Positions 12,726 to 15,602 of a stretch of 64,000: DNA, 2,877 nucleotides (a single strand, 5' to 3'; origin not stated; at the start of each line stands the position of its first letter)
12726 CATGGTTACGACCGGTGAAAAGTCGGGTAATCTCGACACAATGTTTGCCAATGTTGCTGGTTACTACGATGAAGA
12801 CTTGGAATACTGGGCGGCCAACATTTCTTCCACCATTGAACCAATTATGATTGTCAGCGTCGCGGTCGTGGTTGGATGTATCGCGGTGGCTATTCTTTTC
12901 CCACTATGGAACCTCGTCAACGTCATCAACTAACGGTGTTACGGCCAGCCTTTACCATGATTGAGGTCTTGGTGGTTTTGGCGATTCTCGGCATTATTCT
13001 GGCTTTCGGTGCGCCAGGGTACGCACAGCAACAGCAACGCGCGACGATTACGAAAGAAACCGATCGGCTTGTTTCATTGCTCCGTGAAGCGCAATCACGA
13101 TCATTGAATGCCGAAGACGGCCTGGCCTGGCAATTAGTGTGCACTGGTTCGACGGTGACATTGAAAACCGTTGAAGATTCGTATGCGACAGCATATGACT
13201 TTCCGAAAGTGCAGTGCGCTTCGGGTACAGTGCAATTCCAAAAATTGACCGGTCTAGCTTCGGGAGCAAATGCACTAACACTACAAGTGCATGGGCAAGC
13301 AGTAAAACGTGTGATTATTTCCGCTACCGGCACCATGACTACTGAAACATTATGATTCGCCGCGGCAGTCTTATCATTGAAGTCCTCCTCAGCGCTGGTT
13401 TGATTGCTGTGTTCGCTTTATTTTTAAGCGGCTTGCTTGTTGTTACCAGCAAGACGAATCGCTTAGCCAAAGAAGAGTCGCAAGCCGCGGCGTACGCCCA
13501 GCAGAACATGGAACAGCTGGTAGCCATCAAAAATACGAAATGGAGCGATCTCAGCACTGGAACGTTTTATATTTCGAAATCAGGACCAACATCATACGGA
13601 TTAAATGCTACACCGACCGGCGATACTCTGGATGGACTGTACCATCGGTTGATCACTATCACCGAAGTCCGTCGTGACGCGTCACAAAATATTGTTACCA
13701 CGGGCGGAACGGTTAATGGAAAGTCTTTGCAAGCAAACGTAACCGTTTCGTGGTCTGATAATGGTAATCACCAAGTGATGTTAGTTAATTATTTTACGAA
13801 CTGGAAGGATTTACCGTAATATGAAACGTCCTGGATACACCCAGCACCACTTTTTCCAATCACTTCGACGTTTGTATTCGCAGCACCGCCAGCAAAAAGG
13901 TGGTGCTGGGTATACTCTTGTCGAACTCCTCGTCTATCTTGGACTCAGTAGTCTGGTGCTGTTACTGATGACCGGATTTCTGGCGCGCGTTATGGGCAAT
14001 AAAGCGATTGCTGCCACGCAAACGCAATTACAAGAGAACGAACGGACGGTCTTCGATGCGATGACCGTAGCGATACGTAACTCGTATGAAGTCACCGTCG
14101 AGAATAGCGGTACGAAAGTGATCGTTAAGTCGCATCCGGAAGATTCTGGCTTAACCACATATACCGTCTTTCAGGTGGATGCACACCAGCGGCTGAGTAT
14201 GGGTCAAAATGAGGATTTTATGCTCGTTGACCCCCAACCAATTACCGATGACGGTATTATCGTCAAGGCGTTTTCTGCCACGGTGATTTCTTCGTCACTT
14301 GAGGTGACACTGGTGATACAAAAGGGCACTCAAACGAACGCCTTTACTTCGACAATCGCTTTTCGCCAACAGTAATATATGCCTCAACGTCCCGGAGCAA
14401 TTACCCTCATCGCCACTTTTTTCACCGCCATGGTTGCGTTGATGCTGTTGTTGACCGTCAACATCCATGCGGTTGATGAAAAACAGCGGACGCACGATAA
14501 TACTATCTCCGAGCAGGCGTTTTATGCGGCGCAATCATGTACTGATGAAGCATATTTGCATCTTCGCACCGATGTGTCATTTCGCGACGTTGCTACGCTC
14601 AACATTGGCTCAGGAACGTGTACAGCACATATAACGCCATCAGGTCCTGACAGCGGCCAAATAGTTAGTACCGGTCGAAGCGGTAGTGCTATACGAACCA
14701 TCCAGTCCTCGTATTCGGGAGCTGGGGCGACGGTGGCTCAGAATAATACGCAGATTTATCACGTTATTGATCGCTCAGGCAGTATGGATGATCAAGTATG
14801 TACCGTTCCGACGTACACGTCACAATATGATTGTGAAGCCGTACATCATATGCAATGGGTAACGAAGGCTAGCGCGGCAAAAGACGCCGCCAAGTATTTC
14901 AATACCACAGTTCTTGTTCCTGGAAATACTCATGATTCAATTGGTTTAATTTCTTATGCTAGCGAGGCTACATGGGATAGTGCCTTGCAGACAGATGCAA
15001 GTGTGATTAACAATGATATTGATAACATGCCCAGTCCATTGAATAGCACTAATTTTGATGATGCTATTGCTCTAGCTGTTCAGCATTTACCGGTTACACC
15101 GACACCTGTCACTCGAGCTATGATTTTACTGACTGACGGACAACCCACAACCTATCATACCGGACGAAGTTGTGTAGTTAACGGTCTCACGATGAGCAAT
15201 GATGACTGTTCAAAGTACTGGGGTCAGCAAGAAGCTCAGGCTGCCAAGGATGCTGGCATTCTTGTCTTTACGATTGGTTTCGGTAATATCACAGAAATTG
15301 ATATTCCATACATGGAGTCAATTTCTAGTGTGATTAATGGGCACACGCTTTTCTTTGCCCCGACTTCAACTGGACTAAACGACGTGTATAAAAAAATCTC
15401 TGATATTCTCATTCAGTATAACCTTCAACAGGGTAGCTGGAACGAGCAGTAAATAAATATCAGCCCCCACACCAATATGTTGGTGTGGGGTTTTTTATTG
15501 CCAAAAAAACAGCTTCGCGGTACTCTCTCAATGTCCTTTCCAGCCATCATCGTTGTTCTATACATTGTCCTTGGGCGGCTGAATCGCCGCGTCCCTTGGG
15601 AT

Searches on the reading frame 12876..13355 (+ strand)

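Call 94: search_protein_families(library=pfam, proteins=[window:12876-13355:+], max_evalue=1)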
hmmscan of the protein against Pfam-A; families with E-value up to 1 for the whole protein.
window:12876-13355:+ (159 aa): 1 family
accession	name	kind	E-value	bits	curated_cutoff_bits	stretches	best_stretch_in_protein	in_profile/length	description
PF07963.17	N_methyl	-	4.1e-06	26.6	21.2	1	25-44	6-25/27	Prokaryotic N-terminal methylation motif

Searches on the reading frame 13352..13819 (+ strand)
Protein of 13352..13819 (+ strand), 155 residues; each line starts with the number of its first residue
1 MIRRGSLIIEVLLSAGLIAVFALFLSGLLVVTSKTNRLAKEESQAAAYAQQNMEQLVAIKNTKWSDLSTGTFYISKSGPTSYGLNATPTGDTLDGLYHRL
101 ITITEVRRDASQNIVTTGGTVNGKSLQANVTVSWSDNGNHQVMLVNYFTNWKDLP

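Call 94: search_protein_families(library=pfam, proteins=[window:13352-13819:+], max_evalue=1)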
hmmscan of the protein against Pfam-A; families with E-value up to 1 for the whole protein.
window:13352-13819:+ (155 aa): 2 families
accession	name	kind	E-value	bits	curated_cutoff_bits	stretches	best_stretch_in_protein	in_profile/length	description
PF16139.11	DUF4847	-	0.12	12.7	25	1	112-144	64-94/147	Domain of unknown function (DUF4847)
PF20101.4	DUF6491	-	0.13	12.7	27.5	1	19-97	5-84/138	Family of unknown function (DUF6491)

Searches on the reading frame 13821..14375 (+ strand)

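Call 94: search_protein_families(library=pfam, proteins=[window:13821-14375:+], max_evalue=1)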
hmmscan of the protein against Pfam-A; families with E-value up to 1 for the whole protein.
window:13821-14375:+ (184 aa): 2 families
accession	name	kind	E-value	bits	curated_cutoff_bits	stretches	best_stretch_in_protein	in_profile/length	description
PF07963.17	N_methyl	-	0.001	19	21.2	1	29-50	5-26/27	Prokaryotic N-terminal methylation motif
PF05159.20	Capsule_synth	-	0.12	12.3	20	1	95-117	184-207/310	Capsule polysaccharide biosynthesis protein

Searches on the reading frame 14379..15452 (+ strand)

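Call 32: search_protein_families(library=pfam, proteins=[window:14379-15452:+], max_evalue=0.001)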
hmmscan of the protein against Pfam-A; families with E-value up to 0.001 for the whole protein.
window:14379-15452:+ (357 aa): 2 families
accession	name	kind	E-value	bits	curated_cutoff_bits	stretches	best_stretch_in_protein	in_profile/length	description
PF00092.34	VWA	-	1.8e-12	48.3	23.8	1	129-338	5-173/174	von Willebrand factor type A domain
PF13519.12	VWA_2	-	1.3e-09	39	27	1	129-255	4-107/107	von Willebrand factor type A domain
